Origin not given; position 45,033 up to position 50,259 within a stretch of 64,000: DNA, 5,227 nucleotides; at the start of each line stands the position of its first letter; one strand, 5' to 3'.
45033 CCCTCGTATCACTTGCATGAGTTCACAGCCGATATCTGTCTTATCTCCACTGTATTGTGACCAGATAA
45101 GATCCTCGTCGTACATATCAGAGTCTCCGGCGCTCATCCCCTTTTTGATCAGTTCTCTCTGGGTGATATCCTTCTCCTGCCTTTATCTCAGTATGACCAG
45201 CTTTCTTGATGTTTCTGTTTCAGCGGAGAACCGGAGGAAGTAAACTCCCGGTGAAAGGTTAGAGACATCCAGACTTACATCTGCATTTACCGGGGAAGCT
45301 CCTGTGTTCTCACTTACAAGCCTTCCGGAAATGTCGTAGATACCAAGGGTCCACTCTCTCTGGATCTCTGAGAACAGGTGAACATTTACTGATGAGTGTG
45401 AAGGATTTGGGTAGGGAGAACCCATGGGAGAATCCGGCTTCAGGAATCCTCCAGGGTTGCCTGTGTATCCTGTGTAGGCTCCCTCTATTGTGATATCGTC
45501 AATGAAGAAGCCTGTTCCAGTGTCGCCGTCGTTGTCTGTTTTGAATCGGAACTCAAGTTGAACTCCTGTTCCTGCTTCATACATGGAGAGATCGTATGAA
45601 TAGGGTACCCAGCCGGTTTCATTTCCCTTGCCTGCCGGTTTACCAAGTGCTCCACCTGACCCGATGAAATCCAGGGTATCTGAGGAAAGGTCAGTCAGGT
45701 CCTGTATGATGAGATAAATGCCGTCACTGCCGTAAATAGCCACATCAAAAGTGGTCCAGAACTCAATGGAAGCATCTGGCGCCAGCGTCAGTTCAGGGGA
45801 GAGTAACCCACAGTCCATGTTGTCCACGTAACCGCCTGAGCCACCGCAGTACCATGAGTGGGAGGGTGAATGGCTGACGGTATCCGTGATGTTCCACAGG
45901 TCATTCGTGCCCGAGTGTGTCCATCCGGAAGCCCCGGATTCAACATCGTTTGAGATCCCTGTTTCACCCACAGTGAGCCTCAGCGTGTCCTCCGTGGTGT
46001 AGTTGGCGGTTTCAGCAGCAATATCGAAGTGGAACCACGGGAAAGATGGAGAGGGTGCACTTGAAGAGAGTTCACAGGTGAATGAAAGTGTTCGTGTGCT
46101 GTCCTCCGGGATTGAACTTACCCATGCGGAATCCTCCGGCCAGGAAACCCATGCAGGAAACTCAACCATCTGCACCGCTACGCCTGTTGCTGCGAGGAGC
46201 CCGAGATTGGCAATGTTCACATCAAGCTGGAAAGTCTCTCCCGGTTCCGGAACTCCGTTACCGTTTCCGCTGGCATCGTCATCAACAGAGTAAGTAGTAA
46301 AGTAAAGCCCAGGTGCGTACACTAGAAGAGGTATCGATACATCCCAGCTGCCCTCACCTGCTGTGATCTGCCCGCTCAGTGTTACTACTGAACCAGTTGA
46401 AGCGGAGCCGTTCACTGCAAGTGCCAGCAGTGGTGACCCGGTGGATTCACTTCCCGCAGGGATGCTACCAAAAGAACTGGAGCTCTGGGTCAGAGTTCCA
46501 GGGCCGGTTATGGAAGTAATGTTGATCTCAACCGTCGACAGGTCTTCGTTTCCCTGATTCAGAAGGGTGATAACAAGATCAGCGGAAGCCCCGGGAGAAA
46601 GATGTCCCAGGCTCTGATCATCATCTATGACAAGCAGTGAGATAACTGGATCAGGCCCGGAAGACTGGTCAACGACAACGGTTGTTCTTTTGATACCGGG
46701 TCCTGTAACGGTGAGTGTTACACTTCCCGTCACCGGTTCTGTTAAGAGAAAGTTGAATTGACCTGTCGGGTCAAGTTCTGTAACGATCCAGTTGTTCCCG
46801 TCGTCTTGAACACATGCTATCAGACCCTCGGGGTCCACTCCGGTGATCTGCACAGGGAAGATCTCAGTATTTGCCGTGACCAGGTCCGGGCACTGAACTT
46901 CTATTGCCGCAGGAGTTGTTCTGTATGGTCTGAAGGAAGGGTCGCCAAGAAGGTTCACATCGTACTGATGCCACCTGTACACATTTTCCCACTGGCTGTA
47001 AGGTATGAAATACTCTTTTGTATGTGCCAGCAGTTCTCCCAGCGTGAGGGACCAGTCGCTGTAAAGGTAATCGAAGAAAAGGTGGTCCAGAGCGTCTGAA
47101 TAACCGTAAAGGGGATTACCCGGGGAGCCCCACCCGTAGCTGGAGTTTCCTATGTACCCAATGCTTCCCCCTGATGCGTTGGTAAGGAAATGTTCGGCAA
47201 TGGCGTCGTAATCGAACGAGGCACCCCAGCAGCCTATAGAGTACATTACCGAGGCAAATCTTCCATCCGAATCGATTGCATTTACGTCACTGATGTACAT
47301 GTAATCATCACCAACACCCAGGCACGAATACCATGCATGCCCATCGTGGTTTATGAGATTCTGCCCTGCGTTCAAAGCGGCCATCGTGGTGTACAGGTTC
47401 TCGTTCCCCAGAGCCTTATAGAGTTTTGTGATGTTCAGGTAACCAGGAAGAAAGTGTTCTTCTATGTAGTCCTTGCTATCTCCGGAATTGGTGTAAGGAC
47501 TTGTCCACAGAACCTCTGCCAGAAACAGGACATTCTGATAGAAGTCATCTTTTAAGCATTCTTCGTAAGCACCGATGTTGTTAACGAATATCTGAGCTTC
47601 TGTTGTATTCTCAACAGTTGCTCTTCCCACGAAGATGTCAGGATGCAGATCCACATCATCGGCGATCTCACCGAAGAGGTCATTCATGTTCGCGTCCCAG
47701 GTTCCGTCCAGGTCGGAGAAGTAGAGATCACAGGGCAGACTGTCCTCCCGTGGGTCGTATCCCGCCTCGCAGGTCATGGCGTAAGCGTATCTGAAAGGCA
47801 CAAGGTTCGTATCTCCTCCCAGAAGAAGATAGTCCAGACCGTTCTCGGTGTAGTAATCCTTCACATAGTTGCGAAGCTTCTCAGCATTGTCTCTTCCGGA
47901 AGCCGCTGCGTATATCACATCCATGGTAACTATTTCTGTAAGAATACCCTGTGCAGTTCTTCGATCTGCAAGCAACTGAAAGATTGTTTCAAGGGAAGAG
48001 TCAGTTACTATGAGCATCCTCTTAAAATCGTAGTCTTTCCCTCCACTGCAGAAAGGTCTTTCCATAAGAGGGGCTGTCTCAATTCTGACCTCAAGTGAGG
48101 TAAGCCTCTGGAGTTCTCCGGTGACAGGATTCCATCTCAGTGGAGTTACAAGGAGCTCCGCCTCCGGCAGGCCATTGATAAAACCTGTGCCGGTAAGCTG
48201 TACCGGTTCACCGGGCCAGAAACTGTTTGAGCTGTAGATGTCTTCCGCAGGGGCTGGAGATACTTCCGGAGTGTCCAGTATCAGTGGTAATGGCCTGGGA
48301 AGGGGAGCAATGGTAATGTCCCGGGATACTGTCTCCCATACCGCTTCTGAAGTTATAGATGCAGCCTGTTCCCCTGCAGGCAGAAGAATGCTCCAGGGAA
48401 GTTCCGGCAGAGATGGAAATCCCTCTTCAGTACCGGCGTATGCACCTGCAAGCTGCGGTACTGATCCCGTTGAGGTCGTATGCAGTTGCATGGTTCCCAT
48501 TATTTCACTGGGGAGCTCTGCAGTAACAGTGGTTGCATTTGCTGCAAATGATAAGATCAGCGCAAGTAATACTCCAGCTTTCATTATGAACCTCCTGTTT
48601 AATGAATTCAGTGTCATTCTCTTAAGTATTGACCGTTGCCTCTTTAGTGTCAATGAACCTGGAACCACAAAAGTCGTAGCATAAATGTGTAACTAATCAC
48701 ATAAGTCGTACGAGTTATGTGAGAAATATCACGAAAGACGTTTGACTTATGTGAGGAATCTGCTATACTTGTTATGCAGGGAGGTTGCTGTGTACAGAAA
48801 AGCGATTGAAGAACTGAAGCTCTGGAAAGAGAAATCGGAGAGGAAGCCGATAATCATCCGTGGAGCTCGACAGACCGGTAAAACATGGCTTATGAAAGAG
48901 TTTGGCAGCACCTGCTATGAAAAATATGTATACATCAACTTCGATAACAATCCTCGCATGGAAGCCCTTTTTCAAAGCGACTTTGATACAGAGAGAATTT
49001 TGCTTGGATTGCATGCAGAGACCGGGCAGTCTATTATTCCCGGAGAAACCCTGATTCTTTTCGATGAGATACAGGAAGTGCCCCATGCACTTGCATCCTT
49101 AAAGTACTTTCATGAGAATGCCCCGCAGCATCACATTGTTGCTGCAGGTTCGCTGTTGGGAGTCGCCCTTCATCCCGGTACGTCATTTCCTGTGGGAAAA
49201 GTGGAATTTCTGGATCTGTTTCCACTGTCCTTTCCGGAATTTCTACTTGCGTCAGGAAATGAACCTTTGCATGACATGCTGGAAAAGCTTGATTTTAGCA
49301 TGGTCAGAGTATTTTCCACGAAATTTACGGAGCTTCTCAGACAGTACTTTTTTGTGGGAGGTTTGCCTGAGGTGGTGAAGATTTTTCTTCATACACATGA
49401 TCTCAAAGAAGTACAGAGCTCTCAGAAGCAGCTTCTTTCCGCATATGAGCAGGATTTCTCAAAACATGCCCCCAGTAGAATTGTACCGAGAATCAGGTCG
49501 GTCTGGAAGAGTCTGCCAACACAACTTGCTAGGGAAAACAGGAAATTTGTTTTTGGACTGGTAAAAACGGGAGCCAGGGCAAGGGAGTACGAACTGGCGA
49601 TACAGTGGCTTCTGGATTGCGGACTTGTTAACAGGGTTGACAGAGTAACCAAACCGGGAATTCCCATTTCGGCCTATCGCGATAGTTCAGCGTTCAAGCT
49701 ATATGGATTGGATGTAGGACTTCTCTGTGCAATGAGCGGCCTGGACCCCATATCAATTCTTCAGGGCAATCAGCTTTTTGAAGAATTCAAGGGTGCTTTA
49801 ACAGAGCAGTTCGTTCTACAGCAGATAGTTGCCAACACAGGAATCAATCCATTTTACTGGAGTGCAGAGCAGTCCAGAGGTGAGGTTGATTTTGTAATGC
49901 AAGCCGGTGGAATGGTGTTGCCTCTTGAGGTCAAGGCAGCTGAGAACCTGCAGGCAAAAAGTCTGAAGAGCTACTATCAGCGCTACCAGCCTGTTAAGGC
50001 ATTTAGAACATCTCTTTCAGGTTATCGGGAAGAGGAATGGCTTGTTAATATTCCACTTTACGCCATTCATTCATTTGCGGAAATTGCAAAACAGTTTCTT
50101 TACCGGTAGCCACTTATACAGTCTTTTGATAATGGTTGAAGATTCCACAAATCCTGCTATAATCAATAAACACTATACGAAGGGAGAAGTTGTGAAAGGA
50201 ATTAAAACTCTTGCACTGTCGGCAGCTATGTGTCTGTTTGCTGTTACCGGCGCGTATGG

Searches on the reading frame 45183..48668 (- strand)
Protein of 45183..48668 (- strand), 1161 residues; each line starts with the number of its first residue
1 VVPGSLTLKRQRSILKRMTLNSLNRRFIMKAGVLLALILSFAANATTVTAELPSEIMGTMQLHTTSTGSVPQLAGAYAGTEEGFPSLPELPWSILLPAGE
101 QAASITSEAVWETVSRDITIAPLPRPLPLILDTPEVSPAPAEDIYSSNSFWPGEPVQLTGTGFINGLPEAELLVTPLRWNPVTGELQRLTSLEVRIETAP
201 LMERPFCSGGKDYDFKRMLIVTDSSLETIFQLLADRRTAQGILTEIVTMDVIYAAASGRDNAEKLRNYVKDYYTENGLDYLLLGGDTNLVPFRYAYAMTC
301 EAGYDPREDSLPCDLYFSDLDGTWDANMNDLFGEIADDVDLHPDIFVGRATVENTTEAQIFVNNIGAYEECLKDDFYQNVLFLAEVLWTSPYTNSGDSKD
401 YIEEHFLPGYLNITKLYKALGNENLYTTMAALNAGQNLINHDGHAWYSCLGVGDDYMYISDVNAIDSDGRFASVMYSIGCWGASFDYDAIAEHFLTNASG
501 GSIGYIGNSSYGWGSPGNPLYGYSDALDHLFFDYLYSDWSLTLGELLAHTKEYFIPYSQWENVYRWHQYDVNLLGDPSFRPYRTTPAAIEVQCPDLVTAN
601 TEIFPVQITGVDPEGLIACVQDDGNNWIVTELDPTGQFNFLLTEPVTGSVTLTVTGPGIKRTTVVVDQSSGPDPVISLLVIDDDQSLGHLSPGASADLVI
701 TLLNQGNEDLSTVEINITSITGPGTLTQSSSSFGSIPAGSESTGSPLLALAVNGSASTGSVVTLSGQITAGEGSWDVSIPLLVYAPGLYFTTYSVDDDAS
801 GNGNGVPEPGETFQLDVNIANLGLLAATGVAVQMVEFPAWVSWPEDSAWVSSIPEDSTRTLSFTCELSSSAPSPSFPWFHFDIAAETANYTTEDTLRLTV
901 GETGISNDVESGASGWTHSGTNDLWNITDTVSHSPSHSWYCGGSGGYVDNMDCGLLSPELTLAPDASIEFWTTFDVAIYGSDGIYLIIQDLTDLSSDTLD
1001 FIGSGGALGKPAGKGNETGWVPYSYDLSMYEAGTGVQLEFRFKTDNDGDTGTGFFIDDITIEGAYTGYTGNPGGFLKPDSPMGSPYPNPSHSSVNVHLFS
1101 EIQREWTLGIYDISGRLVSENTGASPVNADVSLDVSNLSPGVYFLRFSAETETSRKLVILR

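Call 44: search_protein_families(library=padloc, proteins=[window:45183-48668:-], max_evalue=0.001)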
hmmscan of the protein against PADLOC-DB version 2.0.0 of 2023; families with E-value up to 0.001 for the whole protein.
window:45183-48668:- (1161 aa): 0 families

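Call 45: search_protein_families(library=pfam, proteins=[window:45183-48668:-], max_evalue=0.0001)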
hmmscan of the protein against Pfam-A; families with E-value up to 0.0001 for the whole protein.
window:45183-48668:- (1161 aa): 3 families
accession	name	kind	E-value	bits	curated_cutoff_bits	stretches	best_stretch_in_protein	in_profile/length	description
PF01364.23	Peptidase_C25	-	1.9e-53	182.5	23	1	218-580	1-373/374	Peptidase family C25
PF18962.6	Por_Secre_tail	-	7.1e-15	55.5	27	1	1086-1159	2-75/75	Secretion system C-terminal sorting domain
PF08126.16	Propeptide_C25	-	4.6e-06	26.3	22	1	77-197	52-171/205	Propeptide_C25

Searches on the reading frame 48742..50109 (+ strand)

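Call 74: search_protein_families(library=pfam, proteins=[window:48742-50109:+], max_evalue=0.0001)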
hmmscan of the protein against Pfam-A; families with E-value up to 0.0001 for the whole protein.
window:48742-50109:+ (455 aa): 2 families
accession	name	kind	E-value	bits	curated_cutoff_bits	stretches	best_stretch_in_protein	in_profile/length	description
PF13635.12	DUF4143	-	1.3e-36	126.2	28.1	1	236-399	1-159/160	Domain of unknown function (DUF4143)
PF13173.12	AAA_14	-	2.8e-28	99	27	1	34-168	2-129/129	AAA domain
